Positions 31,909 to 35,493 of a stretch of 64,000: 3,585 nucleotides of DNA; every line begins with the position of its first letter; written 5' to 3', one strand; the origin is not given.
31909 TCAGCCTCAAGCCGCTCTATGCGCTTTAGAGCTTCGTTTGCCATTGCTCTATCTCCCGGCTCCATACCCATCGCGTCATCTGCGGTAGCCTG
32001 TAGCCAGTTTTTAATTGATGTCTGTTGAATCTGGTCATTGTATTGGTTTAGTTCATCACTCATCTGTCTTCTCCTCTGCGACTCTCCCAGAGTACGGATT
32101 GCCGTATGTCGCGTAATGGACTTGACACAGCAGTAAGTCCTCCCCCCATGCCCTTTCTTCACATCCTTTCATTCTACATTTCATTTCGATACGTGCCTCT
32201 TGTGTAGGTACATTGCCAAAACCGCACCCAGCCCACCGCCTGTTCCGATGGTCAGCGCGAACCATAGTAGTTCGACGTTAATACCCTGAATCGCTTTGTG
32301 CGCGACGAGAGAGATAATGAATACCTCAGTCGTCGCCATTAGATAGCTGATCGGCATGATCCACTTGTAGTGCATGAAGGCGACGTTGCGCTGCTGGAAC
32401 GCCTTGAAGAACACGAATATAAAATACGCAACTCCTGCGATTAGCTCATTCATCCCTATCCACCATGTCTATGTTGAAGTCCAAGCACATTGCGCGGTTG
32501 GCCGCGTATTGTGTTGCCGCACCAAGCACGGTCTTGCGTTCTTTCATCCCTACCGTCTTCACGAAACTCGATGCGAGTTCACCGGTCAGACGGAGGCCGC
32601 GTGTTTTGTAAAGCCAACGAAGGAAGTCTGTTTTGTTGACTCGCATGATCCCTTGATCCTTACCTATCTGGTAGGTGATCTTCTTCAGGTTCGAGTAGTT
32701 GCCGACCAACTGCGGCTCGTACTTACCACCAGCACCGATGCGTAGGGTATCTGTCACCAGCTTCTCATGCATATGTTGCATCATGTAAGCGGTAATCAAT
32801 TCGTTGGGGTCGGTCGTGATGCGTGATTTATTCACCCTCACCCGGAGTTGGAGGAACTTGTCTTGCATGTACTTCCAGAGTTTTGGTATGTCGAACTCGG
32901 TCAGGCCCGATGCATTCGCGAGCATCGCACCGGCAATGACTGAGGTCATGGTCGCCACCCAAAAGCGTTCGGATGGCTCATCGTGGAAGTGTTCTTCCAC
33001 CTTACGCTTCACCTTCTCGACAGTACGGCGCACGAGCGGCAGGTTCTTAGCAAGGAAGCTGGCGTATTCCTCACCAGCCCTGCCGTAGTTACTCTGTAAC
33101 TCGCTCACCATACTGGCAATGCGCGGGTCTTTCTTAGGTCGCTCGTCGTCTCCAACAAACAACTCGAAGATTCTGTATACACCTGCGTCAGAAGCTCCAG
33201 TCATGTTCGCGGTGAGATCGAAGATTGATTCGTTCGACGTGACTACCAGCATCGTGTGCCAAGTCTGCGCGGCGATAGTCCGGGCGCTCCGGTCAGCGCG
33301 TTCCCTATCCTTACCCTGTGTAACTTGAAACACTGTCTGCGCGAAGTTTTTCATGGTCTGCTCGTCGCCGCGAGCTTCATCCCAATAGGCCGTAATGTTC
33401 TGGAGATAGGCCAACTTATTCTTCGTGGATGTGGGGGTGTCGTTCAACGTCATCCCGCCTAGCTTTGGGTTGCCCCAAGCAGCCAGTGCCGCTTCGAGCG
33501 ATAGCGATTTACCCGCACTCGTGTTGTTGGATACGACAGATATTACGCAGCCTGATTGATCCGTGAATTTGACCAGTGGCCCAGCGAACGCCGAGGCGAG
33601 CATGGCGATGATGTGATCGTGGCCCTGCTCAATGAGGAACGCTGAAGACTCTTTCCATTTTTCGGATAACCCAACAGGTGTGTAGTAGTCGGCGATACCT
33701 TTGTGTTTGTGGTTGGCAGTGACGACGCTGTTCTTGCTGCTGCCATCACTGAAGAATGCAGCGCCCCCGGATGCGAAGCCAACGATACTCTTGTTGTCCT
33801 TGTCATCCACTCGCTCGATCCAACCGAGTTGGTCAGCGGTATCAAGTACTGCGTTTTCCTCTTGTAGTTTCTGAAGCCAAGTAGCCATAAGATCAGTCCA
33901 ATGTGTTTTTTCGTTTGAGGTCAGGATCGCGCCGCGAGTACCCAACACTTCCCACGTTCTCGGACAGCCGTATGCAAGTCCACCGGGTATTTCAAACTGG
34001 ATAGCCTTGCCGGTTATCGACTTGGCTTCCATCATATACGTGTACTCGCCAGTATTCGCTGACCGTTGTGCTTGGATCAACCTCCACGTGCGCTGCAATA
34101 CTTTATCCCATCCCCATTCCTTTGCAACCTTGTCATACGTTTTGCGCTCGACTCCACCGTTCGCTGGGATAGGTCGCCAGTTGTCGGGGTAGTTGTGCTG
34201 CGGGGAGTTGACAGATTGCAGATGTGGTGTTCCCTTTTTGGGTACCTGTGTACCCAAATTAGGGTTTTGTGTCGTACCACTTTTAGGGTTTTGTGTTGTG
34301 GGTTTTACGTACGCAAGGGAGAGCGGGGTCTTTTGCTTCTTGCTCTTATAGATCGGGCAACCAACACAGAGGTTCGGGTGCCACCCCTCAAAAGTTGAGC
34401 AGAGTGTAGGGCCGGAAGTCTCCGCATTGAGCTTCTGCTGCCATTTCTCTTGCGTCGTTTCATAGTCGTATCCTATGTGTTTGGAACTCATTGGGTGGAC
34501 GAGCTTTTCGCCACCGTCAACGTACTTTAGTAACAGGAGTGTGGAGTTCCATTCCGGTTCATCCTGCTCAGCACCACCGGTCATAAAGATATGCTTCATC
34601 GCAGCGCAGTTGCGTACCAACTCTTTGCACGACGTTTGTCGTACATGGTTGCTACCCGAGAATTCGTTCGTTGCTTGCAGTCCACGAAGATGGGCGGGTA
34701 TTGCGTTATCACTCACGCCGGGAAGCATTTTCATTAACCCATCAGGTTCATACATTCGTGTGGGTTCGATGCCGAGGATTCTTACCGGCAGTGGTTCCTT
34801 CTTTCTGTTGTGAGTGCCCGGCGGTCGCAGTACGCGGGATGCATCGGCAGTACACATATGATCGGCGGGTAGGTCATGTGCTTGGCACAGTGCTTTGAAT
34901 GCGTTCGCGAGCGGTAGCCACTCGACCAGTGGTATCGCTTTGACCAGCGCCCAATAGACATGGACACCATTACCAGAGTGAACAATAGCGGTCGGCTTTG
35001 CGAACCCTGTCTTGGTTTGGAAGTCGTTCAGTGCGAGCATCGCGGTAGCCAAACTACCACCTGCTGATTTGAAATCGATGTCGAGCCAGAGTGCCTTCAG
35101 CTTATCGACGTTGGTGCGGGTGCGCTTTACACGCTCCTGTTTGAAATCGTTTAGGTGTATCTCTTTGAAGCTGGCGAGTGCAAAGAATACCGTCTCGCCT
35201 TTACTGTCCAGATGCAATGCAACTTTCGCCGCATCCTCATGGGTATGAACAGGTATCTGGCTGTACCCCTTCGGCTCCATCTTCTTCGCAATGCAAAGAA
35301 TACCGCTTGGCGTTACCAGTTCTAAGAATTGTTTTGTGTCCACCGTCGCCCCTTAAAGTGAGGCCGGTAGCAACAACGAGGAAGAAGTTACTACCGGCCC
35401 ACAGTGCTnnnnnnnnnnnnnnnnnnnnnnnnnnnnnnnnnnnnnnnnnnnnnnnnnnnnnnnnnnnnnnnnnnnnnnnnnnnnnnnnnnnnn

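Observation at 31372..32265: Four tandem small early genes joined by a perfectly conserved 18-bp junction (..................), three of them paralogs with a RIEQLEA motif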

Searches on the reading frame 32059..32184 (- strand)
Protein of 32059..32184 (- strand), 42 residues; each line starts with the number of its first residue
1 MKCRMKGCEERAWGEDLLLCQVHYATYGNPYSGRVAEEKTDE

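Call 10: search_protein_families(library=pfam, proteins=[window:32059-32184:-], max_evalue=0.1)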
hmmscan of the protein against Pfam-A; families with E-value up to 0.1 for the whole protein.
seq(42 aa): 0 families

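Call 11: search_protein_families(library=phrogs, proteins=[window:32059-32184:-], max_evalue=0.1)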
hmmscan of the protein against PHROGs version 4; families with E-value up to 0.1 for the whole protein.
seq(42 aa): 0 families

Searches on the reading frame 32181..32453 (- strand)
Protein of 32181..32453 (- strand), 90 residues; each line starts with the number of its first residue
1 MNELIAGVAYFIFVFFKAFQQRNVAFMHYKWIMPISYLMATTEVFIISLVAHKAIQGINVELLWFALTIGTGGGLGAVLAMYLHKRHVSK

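Call 10: search_protein_families(library=pfam, proteins=[window:32181-32453:-], max_evalue=0.1)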
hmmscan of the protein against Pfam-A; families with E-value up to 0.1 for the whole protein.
window:32181-32453:- (90 aa): 0 families

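Call 11: search_protein_families(library=phrogs, proteins=[window:32181-32453:-], max_evalue=0.1)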
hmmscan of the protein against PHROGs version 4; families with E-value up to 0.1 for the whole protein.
window:32181-32453:- (90 aa): 2 families
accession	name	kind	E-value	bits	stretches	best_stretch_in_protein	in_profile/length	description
phrog_7045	-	lysis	4e-11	44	1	5-86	9-85/94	holin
phrog_30210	-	unknown function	4.4e-05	24.3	1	6-87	19-97/135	-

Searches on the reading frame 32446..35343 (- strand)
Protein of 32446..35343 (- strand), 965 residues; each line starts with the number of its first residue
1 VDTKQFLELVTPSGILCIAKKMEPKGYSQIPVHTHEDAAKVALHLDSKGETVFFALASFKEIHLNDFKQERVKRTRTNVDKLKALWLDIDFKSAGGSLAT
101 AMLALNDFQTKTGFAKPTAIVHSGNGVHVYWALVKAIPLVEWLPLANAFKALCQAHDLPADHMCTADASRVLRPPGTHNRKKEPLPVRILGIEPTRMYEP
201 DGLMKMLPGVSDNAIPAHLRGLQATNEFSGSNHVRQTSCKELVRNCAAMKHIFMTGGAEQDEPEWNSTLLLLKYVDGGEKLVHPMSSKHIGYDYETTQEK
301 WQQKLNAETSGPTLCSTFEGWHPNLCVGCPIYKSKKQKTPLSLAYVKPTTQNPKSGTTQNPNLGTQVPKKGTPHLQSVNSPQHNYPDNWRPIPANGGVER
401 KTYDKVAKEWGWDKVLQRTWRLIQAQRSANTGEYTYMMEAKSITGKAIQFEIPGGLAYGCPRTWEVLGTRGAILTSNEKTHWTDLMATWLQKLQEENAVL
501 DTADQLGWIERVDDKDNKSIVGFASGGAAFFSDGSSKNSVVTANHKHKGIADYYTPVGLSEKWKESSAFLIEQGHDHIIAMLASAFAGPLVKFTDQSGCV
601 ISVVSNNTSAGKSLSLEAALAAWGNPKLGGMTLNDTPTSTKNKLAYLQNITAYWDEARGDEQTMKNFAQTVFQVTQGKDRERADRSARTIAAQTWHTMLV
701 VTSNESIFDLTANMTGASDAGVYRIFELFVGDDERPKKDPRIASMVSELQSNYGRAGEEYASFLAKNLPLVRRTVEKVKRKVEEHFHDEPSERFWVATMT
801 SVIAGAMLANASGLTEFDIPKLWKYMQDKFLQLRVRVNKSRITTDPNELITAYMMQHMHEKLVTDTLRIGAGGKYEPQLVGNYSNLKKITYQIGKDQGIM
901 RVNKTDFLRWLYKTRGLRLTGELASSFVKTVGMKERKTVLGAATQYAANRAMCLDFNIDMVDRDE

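Call 8: search_dna_similar(query=window:32446-35343:-, collection=phages, mode=protein, max_rows=30)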
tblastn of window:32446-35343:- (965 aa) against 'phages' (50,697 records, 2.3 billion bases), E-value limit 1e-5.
Records with a match: 44; places in all: 44; records where one place covers at least 80% of the query: 5.
Best place of each record, by identity: <60% 44.
By first word of the organism name: Mycobacterium 32; Rhizobium 4; Bacteriophage 2; Thermoanaerobacterium 2; Faecalibacterium 2; Pseudomonas 1; Anaerostipes 1.
By host as written in the record: Mycobacterium smegmatis mc2 155 18; - 5; Mycobacterium smegmatis mc#155 5; Rhizobium phaseoli N831 2; Thermoanaerobacterium saccharolyticum JW/SL-YS485 2; Faecalibacterium prausnitzii 2; Mycolicibacterium smegmatis MC2 155 2; Mycobacterium smegmatis mc2155 2; and 6 more.
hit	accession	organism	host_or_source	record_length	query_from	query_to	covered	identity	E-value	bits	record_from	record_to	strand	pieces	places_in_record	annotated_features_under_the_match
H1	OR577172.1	Pseudomonas phage Rollin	Pseudomonas aeruginosa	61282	1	957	99%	26.7%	3e-61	234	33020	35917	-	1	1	hypothetical protein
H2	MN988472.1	Rhizobium phage RHph_TM3_14A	Rhizobium etli T3_14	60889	60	958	93%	27.3%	4e-86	310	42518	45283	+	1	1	putative integrase protein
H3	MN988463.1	Rhizobium phage RHph_TM29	Rhizobium phaseoli N931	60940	60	958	93%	27.3%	4e-86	310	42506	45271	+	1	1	putative integrase protein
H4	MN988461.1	Rhizobium phage RHph_TM27A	Rhizobium phaseoli N831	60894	60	958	93%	27.3%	4e-86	310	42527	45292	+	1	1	putative integrase protein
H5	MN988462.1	Rhizobium phage RHph_TM27B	Rhizobium phaseoli N831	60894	60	958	93%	27.3%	4e-86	310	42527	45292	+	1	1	putative integrase protein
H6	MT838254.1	Bacteriophage sp.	human fecal samples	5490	117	345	24%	27.7%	3e-9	67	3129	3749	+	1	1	record has no annotation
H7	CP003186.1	Thermoanaerobacterium phage THSA-485A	Thermoanaerobacterium saccharolyticum ...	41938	554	766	22%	25.5%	8e-7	59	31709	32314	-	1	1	protein of unknown function DUF927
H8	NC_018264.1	Thermoanaerobacterium phage THSA-485A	Thermoanaerobacterium saccharolyticum ...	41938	554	766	22%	25.5%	8e-7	59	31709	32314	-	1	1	DNA primase/helicase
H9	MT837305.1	Bacteriophage sp.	human fecal samples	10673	558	764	21%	25.7%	9e-6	56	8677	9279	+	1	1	record has no annotation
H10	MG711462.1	Faecalibacterium phage FP_Epona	Faecalibacterium prausnitzii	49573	547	735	20%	28.0%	4e-8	64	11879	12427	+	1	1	primase/helicase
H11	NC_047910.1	Faecalibacterium phage FP_Epona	Faecalibacterium prausnitzii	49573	547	735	20%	28.0%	4e-8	64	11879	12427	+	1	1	DNA primase/helicase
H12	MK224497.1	Mycobacterium phage Henu3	Mycolicibacterium smegmatis MC2 155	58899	26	187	17%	31.3%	4e-6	57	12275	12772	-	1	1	hypothetical protein | DNA primase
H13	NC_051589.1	Mycobacterium phage Henu3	Mycolicibacterium smegmatis MC2 155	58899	26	187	17%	31.3%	4e-6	57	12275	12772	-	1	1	hypothetical protein | DNA polymerase/primase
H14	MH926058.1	Mycobacterium phage Reptar3000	Mycobacterium smegmatis mc2 155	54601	26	187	17%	31.3%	4e-6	57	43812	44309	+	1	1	71: DNA primase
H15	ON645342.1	Mycobacterium phage OmniCritical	Mycobacterium smegmatis mc2155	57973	26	187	17%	31.3%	4e-6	57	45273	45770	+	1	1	73: DNA primase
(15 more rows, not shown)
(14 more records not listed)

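Call 10: search_protein_families(library=pfam, proteins=[window:32446-35343:-], max_evalue=0.1)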
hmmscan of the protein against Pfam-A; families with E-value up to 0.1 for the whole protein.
window:32446-35343:- (965 aa): 2 families
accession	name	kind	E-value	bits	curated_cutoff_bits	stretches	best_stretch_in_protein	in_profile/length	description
PF06048.17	DUF927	-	1.2e-17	65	22.6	1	397-686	7-276/284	Domain of unknown function (DUF927)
PF16793.10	RepB_primase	-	0.0026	18.1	24.3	1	61-189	37-161/186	RepB DNA-primase N-terminal domain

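Call 11: search_protein_families(library=phrogs, proteins=[window:32446-35343:-], max_evalue=0.1)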
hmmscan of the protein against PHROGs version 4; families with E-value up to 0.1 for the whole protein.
window:32446-35343:- (965 aa): 5 families
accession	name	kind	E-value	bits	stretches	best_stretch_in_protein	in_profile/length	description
phrog_25314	-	unknown function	2.3e-134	450.8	1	65-913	86-940/1010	-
phrog_8841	-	DNA, RNA and nucleotide metabolism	4.5e-30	105.9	1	520-810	210-488/633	DNA primase/helicase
phrog_2478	-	DNA, RNA and nucleotide metabolism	1e-10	41.4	1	34-190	37-199/854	DNA polymerase/primase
phrog_28894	-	DNA, RNA and nucleotide metabolism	6.7e-05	22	1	74-138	89-153/994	DNA polymerase/primase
phrog_3123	-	unknown function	7.4e-05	22.5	1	73-206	77-193/583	-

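Call 13: find_related_loci(query=window:32446-35343:-, collection=viral_contigs, flank=6000)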
Query window:32446-35343:- (965 aa) in viral_contigs; peptide patterns used: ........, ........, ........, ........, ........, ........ (x = any residue, [..] = any of these).
No stretch of DNA in the collection matches any of the patterns.

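Call 14: find_homologous_proteins(query=window:32446-35343:-, max_evalue=1e-20)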
Query window:32446-35343:- (965 aa): 272 proteins with E <= 1e-20 among 5404 candidates; the best 120 are listed.
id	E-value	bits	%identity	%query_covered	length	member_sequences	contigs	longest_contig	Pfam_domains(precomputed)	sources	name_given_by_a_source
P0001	0.0e+0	2247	100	100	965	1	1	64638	PF06048.18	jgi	-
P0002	0.0e+0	1993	88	100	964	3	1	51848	PF06048.18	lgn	-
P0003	0.0e+0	1985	88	100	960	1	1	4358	PF06048.18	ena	-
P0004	0.0e+0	1947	87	100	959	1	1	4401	PF06048.18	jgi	-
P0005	0.0e+0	1904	84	100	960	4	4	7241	PF06048.18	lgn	-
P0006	0.0e+0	1882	86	98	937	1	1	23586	PF06048.18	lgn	-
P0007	0.0e+0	1819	82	98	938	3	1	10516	PF06048.18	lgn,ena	-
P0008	0.0e+0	1502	84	79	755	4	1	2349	PF06048.18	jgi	jgi:hypothetical protein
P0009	0.0e+0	1377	65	96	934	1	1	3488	PF06048.18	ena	-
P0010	0.0e+0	1289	59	99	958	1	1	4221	PF06048.18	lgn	-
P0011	0.0e+0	1288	58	100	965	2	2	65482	PF06048.18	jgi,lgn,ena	-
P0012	0.0e+0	1274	59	99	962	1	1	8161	PF06048.18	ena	-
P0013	0.0e+0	1258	58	100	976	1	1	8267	PF06048.18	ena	-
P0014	0.0e+0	1252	58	99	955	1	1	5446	PF06048.18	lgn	-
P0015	0.0e+0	1210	56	99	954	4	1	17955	PF06048.18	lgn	-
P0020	0.0e+0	1166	55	98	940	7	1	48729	PF06048.18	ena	-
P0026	0.0e+0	1133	53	99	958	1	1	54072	PF06048.18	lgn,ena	-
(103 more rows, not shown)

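Call 15: find_encoding_contigs(protein=P0002, flank=5000, max_places=2)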
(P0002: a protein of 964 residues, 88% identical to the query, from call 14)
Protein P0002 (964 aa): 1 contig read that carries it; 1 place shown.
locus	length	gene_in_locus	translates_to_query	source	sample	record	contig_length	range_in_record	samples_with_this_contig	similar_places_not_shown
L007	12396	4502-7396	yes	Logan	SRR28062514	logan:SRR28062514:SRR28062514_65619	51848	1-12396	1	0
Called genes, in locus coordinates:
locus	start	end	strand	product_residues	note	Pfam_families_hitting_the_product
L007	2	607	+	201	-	?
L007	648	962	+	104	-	-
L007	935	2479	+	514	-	PF00270:DEAD (weak), PF04851:ResIII, PF00176:SNF2-rel_dom, PF00271:Helicase_C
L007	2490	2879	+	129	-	-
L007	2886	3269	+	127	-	-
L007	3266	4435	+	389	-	-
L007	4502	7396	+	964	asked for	PF06048:DUF927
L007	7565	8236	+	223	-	PF18909:dGTP_diPhyd_N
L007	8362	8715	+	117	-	-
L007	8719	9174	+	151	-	-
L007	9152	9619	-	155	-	-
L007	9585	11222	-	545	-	-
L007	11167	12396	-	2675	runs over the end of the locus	PF18858:LPD39 (weak)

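Call 16: find_encoding_contigs(protein=P0006, flank=5000, max_places=2)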
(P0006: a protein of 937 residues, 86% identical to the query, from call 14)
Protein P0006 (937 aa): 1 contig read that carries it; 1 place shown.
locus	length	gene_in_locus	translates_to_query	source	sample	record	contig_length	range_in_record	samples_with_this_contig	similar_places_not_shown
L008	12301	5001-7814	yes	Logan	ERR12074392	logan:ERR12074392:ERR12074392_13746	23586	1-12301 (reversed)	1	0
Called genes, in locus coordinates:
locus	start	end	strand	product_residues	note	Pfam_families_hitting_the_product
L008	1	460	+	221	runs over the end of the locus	PF12705:PDDEXK_1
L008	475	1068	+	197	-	-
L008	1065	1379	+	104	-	-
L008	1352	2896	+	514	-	PF00270:DEAD (weak), PF04851:ResIII, PF00176:SNF2-rel_dom, PF00271:Helicase_C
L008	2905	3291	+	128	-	-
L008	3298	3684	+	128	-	-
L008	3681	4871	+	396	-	-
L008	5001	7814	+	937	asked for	PF06048:DUF927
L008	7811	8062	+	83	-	PF23858:DUF7220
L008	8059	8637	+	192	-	PF18909:dGTP_diPhyd_N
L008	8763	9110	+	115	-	-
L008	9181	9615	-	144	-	-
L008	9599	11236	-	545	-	-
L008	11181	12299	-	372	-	?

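Call 17: find_encoding_contigs(protein=P0007, flank=5000, max_places=2)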
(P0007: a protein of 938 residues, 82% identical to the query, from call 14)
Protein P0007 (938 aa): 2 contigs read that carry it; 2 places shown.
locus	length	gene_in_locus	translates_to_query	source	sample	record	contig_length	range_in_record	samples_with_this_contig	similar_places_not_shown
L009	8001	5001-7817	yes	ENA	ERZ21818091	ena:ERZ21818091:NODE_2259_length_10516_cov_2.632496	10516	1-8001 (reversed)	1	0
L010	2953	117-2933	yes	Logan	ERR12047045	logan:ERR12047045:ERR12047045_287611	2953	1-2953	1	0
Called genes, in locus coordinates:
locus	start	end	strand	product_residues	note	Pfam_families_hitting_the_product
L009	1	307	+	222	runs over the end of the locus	-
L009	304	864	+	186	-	-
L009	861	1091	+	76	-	-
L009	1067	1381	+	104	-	-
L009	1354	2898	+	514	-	PF00270:DEAD (weak), PF04851:ResIII, PF00176:SNF2-rel_dom, PF00271:Helicase_C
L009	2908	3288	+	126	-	-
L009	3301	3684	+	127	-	-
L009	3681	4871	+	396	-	-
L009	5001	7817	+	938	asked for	PF06048:DUF927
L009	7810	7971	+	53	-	-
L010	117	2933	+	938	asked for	PF06048:DUF927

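Call 18: find_encoding_contigs(protein=P0005, flank=5000, max_places=4)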
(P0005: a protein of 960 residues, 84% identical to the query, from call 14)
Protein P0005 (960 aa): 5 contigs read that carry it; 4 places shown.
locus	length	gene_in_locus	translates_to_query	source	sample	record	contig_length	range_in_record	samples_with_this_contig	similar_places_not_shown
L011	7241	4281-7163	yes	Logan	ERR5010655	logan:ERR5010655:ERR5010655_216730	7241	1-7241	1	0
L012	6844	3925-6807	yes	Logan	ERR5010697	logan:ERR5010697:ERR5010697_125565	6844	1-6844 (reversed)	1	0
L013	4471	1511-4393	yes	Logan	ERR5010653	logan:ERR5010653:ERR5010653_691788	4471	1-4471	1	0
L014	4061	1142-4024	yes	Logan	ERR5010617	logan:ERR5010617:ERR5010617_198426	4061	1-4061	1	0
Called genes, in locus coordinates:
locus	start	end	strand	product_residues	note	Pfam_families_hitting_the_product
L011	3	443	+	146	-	?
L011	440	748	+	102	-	-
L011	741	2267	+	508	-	PF00176:SNF2-rel_dom, PF00270:DEAD, PF04851:ResIII, PF00271:Helicase_C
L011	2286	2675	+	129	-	-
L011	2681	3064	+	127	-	-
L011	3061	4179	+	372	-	-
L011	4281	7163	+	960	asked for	PF06048:DUF927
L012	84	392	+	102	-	-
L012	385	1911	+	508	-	PF00176:SNF2-rel_dom, PF00270:DEAD, PF04851:ResIII, PF00271:Helicase_C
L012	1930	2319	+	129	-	-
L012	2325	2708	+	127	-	-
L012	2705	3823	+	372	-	-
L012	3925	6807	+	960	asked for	PF06048:DUF927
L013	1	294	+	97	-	?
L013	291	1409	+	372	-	-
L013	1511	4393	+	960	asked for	PF06048:DUF927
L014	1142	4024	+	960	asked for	PF06048:DUF927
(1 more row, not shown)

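Call 28: find_encoding_contigs(protein=P0011, flank=5000, max_places=2)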
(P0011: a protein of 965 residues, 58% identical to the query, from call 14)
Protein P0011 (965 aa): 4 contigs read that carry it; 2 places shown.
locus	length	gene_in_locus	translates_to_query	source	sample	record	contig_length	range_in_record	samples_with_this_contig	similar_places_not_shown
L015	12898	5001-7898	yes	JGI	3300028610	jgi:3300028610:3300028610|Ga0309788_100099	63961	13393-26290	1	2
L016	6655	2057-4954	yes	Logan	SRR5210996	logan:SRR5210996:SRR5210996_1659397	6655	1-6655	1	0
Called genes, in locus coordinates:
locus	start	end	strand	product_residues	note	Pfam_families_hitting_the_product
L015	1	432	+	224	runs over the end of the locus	PF12705:PDDEXK_1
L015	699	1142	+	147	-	-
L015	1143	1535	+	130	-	-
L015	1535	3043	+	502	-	PF00270:DEAD (weak), PF04851:ResIII, PF00176:SNF2-rel_dom, PF00271:Helicase_C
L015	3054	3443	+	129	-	-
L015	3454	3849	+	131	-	-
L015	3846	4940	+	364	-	-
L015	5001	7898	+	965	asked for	PF06048:DUF927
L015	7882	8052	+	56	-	-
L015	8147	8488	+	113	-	-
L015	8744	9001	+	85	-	-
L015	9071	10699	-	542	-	-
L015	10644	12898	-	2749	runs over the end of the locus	PF18858:LPD39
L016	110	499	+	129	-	-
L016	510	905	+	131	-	-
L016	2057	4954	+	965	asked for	PF06048:DUF927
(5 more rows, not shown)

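Call 29: find_encoding_contigs(protein=P0020, flank=5000, max_places=1)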
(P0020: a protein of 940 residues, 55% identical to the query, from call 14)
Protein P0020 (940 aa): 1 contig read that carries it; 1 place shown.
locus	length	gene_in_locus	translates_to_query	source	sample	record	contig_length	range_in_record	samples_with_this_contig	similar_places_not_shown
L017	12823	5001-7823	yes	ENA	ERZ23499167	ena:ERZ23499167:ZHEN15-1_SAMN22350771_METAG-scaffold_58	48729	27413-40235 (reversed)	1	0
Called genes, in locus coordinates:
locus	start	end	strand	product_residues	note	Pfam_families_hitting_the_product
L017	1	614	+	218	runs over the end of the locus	PF12705:PDDEXK_1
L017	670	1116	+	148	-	-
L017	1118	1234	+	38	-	-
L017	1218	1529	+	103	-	-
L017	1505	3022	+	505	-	PF04851:ResIII, PF00176:SNF2-rel_dom, PF00270:DEAD, PF00271:Helicase_C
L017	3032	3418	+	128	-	-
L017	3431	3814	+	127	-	PF23984:DUF7307 (weak)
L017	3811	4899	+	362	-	-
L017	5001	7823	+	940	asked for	PF06048:DUF927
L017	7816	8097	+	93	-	-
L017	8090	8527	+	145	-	PF18909:dGTP_diPhyd_N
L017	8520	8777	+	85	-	-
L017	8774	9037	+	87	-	-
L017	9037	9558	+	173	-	-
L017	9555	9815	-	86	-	-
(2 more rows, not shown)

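Call 30: find_encoding_contigs(protein=P0026, flank=5000, max_places=1)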
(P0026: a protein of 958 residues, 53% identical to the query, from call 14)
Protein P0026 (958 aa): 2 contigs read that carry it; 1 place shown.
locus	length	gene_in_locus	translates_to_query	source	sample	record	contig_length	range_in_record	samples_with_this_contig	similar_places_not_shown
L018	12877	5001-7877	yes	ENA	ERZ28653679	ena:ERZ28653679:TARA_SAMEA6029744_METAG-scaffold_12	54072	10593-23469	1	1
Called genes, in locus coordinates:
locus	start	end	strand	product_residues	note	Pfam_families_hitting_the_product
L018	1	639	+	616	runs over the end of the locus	PF00476:DNA_pol_A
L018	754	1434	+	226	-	PF12705:PDDEXK_1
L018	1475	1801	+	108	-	-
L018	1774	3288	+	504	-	PF00176:SNF2-rel_dom, PF00270:DEAD, PF04851:ResIII, PF00271:Helicase_C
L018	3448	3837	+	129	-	-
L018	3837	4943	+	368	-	-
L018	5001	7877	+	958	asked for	PF06048:DUF927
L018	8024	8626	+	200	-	-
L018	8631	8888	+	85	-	-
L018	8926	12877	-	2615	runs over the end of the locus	PF18858:LPD39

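Call 75: find_encoding_contigs(protein=P0003, flank=3000, max_places=2)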
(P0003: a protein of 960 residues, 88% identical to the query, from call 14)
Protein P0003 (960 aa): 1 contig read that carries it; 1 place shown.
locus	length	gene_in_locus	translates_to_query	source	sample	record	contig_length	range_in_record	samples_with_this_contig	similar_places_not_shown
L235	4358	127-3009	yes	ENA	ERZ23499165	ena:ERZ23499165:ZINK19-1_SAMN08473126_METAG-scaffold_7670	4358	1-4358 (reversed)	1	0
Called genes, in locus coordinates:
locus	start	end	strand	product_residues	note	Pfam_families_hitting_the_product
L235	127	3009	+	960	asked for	PF06048:DUF927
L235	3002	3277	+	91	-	-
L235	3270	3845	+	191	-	PF18909:dGTP_diPhyd_N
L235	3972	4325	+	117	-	-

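Call 76: find_encoding_contigs(protein=P0004, flank=3000, max_places=2)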
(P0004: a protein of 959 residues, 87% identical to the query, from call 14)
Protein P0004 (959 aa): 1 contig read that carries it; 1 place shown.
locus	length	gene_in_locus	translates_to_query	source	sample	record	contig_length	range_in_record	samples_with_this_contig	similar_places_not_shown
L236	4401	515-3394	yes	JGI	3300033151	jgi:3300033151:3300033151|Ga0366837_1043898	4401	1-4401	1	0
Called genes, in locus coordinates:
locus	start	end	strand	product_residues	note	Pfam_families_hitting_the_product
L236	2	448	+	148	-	?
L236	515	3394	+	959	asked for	PF06048:DUF927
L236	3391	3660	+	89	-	-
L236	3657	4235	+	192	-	PF18909:dGTP_diPhyd_N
